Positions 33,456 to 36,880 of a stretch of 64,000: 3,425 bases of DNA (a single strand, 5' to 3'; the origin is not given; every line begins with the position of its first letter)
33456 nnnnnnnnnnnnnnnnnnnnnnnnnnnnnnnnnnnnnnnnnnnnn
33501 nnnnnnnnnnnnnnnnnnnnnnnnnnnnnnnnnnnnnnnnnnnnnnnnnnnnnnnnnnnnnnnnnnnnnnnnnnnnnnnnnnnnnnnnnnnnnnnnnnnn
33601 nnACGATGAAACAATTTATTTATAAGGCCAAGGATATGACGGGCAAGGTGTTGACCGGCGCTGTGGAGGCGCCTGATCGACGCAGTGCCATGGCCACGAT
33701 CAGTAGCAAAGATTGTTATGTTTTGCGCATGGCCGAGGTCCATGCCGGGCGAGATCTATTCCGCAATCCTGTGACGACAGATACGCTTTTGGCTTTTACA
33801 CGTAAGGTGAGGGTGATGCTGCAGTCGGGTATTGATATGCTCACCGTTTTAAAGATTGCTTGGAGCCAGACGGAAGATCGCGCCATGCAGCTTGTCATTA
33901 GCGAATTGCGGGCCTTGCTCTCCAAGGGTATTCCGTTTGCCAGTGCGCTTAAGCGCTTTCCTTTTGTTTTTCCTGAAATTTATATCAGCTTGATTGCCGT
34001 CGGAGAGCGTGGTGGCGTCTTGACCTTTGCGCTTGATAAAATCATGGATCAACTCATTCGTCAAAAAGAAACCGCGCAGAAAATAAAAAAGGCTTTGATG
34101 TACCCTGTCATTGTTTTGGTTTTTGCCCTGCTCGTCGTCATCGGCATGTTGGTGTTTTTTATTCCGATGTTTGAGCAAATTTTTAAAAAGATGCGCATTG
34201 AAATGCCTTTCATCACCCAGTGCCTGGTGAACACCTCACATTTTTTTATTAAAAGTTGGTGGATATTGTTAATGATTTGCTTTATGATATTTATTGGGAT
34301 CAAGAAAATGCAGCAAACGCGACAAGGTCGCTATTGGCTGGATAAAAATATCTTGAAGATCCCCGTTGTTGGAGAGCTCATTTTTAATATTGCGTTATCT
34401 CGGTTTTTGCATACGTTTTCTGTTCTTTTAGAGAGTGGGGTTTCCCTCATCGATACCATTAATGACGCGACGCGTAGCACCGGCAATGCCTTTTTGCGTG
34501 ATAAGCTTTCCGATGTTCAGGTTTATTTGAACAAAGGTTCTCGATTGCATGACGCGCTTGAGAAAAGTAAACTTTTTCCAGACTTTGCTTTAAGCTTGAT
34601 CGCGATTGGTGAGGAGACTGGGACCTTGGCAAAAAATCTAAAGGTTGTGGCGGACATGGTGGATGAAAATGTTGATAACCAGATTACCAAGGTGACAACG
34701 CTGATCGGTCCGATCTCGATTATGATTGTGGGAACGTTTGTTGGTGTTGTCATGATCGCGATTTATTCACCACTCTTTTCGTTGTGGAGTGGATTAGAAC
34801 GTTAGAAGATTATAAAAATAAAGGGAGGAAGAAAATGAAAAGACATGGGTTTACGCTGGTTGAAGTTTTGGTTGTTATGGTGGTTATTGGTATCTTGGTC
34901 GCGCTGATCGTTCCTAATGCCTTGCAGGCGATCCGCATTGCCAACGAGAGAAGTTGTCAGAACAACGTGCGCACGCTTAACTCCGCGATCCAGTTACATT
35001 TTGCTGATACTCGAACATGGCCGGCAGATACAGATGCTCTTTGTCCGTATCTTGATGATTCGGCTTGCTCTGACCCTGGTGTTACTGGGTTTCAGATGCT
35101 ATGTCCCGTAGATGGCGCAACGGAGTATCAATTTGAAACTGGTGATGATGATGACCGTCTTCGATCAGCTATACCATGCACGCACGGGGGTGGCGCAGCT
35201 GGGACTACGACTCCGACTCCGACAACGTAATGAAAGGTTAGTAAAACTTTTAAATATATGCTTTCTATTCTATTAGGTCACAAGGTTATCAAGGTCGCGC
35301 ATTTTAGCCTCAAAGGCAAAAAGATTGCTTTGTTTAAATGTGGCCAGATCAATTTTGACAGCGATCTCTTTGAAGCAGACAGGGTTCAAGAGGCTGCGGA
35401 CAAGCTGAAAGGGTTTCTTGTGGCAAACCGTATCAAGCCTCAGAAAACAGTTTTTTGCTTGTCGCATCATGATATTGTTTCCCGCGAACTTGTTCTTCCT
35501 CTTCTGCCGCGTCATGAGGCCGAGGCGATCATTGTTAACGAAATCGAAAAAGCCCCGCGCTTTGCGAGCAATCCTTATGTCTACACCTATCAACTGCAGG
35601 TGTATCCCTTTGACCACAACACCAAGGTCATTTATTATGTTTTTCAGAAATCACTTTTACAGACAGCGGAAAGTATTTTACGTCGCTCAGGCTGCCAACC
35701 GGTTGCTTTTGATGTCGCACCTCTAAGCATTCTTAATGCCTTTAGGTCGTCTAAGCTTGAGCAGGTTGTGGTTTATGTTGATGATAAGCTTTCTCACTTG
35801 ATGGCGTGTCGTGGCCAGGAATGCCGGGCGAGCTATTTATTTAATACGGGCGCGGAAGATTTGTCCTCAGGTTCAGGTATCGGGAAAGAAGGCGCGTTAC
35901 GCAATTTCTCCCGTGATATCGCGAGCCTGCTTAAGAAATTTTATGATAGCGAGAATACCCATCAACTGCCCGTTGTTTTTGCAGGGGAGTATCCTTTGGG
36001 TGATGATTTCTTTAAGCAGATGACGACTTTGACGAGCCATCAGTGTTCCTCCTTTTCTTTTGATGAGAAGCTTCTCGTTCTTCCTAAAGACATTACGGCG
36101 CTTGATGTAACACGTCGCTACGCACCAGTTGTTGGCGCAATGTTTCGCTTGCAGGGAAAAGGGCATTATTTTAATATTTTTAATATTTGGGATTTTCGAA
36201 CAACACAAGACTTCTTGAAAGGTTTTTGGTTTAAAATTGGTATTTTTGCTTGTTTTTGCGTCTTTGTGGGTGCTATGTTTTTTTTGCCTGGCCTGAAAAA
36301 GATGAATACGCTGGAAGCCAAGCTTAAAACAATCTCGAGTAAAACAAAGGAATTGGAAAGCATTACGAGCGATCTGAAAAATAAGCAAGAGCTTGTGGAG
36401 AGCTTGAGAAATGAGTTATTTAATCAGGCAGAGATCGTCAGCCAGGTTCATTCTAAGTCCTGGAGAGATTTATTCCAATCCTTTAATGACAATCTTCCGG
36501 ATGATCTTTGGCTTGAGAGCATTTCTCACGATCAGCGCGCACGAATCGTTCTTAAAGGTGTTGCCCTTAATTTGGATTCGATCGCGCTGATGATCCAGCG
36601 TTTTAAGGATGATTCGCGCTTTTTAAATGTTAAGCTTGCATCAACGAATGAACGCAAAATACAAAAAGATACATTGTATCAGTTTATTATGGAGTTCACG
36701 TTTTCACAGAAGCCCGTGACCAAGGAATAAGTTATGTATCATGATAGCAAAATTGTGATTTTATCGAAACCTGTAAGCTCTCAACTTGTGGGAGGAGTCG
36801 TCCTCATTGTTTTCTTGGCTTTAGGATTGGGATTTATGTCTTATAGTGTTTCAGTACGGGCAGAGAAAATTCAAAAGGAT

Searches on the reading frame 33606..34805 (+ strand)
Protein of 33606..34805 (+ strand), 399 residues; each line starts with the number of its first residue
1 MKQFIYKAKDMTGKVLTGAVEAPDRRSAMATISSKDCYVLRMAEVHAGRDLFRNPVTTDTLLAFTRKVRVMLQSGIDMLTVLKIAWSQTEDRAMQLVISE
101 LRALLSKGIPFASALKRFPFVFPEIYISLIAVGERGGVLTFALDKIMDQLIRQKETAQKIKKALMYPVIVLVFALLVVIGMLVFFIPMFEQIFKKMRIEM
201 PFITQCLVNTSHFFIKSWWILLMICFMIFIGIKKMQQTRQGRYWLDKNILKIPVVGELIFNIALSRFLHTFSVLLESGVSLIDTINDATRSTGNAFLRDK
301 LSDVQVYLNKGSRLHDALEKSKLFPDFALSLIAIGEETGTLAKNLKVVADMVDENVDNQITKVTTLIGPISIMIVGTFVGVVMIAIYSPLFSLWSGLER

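Call 31: search_protein_families(library=pfam, proteins=[window:33606-34805:+], max_evalue=0.00001)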
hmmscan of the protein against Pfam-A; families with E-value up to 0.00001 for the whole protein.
window:33606-34805:+ (399 aa): 1 family
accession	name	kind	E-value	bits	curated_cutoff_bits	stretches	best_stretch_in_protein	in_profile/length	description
PF00482.28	T2SSF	-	1.2e-55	187.3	25.2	2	64-187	1-125/125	Type II secretion system (T2SS), protein F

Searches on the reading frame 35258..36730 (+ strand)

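Call 31: search_protein_families(library=pfam, proteins=[window:35258-36730:+], max_evalue=0.00001)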
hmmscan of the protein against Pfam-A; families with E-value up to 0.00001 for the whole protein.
window:35258-36730:+ (490 aa): 1 family
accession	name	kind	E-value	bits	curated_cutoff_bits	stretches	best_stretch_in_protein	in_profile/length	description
PF05137.18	PilN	-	1.5e-10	41.4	22.8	1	405-481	2-77/78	Fimbrial assembly protein (PilN)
